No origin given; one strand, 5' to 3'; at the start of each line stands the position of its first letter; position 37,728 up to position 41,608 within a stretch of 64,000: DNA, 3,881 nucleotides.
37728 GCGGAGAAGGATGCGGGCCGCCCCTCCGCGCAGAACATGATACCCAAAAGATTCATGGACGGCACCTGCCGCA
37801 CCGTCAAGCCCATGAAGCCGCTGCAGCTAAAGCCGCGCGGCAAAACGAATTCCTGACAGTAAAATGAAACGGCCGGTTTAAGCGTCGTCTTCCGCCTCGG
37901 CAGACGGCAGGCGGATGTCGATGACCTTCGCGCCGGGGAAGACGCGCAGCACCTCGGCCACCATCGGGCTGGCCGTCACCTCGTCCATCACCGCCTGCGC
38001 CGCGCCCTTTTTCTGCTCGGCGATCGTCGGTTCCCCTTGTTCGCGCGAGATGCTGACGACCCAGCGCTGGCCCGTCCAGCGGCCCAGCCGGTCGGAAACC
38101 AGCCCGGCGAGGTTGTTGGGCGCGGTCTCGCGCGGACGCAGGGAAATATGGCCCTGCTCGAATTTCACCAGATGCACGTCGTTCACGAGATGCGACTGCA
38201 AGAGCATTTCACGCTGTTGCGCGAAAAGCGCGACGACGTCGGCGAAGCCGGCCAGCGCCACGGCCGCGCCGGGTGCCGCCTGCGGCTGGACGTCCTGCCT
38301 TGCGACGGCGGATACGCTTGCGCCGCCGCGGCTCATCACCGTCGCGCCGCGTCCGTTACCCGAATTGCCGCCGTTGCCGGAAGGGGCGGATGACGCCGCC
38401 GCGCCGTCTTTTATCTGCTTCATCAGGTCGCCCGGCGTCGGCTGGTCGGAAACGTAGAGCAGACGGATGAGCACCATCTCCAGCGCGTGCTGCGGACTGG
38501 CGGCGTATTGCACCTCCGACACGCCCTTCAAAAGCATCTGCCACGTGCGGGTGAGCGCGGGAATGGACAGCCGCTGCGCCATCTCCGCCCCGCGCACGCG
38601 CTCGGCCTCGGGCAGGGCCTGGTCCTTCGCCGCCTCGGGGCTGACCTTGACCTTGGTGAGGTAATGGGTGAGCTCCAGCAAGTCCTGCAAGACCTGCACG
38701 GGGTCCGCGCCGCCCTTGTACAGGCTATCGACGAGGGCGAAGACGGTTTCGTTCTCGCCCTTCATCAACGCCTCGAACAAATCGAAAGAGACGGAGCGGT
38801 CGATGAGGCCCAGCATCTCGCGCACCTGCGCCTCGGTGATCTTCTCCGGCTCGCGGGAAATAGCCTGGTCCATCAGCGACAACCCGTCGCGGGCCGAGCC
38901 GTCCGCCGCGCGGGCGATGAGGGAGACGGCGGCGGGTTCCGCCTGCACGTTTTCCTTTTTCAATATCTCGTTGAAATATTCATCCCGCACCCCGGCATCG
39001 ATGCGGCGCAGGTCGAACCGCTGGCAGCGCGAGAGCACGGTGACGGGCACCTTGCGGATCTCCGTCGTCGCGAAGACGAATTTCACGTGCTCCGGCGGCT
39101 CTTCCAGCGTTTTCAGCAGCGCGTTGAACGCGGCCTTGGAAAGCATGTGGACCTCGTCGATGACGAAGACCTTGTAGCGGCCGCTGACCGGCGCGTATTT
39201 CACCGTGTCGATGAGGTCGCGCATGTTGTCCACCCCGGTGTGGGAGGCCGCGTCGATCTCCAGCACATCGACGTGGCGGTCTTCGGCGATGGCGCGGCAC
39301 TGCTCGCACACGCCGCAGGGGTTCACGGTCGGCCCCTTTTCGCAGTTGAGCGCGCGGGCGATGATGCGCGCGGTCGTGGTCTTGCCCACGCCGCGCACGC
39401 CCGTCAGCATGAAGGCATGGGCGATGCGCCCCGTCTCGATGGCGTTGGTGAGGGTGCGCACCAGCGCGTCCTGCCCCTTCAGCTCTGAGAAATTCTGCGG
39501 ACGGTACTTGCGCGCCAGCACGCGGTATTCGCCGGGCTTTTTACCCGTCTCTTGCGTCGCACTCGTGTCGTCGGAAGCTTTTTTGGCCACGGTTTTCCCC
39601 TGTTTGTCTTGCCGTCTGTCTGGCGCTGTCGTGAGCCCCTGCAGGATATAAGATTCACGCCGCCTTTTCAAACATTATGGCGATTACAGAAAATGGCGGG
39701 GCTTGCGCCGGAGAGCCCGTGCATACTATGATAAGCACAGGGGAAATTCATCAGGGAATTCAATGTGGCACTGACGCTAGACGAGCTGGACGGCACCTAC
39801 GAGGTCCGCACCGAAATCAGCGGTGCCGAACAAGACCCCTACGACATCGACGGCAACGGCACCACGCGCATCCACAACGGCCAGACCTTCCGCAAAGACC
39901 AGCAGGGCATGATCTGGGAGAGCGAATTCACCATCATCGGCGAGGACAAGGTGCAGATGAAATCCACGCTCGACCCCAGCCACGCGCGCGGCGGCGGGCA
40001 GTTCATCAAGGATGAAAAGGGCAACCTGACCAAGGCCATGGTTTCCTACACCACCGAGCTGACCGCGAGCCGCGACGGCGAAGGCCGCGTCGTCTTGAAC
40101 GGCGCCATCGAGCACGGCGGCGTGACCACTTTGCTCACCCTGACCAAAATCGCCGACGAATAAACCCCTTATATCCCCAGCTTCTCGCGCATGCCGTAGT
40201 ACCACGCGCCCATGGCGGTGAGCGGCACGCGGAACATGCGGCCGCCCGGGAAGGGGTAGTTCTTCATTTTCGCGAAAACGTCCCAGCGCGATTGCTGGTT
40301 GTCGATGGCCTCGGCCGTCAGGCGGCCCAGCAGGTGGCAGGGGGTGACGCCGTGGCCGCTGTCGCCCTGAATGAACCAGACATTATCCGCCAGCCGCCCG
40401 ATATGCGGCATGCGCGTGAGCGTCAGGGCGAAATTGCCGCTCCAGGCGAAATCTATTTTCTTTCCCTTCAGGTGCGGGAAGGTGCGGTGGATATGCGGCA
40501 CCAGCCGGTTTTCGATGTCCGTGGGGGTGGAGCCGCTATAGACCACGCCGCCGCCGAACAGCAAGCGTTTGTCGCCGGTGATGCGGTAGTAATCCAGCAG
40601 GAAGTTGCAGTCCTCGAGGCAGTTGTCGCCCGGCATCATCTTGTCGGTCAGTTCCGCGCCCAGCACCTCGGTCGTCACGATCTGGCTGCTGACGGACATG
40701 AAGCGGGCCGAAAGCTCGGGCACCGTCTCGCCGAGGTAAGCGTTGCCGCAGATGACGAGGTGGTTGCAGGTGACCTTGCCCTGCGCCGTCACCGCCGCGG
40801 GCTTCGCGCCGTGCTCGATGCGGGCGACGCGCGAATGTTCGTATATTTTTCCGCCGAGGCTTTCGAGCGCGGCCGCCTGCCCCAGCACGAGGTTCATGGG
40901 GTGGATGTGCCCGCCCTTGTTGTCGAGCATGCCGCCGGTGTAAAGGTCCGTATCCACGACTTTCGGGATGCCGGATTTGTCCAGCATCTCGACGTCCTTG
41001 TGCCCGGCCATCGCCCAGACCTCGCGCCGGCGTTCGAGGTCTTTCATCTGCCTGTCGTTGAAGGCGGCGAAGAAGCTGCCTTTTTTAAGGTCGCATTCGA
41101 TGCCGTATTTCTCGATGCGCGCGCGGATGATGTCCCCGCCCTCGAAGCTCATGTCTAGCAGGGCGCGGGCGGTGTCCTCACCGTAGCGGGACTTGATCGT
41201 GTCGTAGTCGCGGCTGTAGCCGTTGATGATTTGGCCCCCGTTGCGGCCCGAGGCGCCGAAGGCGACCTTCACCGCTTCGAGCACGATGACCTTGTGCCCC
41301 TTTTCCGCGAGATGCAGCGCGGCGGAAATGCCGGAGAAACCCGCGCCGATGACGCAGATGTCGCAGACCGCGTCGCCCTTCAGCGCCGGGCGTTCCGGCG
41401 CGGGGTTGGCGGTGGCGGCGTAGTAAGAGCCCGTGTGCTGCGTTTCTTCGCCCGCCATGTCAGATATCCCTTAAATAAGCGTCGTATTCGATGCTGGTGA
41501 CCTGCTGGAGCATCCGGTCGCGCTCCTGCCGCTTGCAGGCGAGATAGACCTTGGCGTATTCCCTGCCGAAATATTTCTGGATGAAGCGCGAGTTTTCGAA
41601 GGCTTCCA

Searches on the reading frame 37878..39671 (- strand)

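Call 6: search_protein_families(library=pfam, proteins=[window:37878-39671:-], max_evalue=0.01)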
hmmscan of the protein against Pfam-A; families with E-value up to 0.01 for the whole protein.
window:37878-39671:- (597 aa): 17 families
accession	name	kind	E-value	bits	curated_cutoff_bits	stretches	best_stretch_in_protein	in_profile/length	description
PF12169.13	DNA_pol3_gamma3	-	1.1e-53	181.3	24.4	1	278-420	1-143/143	DNA polymerase III subunits gamma and tau domain III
PF13177.12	DNA_pol3_delta2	-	8e-42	143.4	27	1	67-224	2-160/161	DNA polymerase III, delta subunit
PF12362.13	DUF3646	-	1.6e-35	122.2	30.2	1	475-586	3-114/114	DNA polymerase III gamma and tau subunits C terminal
PF22608.2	DNAX_ATPase_lid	-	2.4e-17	62.9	27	1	232-272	5-45/49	DNA polymerase III clamp loader subunit, ATPase lid domain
PF00004.35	AAA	-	2.1e-12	48.1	21.2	1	88-218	2-125/131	ATPase family associated with various cellular activities (AAA)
PF13401.12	AAA_22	-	1.6e-07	32.2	27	1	87-203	8-123/130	AAA domain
PF13191.12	AAA_16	-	6e-07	30.5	32.6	1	64-191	2-158/167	AAA ATPase domain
PF05496.18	RuvB_N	-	1.5e-06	28.5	27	1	57-118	2-67/159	Holliday junction DNA helicase RuvB P-loop domain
PF13604.12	AAA_30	-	1.7e-06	28.3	27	1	85-196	19-119/191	AAA domain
PF07728.20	AAA_5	-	2e-06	28.3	22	1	87-195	2-96/139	AAA domain (dynein-related subfamily)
PF13245.12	AAA_19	-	3.4e-05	24.5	25.1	1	77-197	4-121/134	AAA domain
PF13173.12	AAA_14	-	3.8e-05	24.1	27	1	86-200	4-95/129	AAA domain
PF07724.20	AAA_2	-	0.00021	21.8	27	1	86-191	5-101/166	AAA domain (Cdc48 subfamily)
PF13479.12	AAA_24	-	0.00047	20.5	27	1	87-186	5-85/195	AAA domain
PF13238.12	AAA_18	-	0.0011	19.9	29.4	1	88-160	2-66/128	AAA domain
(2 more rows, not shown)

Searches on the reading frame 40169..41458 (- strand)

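Call 6: search_protein_families(library=pfam, proteins=[window:40169-41458:-], max_evalue=0.01)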
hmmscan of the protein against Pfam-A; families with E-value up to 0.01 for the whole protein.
window:40169-41458:- (429 aa): 12 families
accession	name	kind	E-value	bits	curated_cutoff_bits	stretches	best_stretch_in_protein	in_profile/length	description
PF01266.30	DAO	-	3.4e-70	237.8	27.9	1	33-383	1-352/353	FAD dependent oxidoreductase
PF00890.30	FAD_binding_2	-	6.1e-07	29.4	20.4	1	33-144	1-123/414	FAD binding domain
PF01946.23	Thi4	-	8.5e-07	28.9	26.2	1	30-78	16-64/235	Thi4 family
PF01593.30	Amino_oxidase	-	1e-06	28.8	19.8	1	41-63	1-23/443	Flavin containing amine oxidoreductase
PF13450.12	NAD_binding_8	-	9e-06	26.3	21.9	1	36-68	1-33/68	NAD(P)-binding Rossmann-like domain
PF03486.20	HI0933_like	-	9.4e-06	25.7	50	1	33-122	2-93/244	HI0933-like protein Rossmann domain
PF12831.13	FAD_oxidored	-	1.6e-05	24.9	27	1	33-84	1-53/416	FAD dependent oxidoreductase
PF07992.20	Pyr_redox_2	-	1.9e-05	24.7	26.1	1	33-64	2-33/291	Pyridine nucleotide-disulphide oxidoreductase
PF01494.25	FAD_binding_3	-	0.0016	18.2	22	1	32-66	2-36/349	FAD binding domain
PF01134.28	GIDA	-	0.0018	17.8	22.1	1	33-60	1-28/391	Glucose inhibited division protein A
PF03721.20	UDPG_MGDP_dh_N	-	0.0023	18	27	1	33-60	2-29/187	UDP-glucose/GDP-mannose dehydrogenase family, NAD binding domain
PF00070.33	Pyr_redox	-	0.0029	18.5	22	0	34-62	2-30/82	Pyridine nucleotide-disulphide oxidoreductase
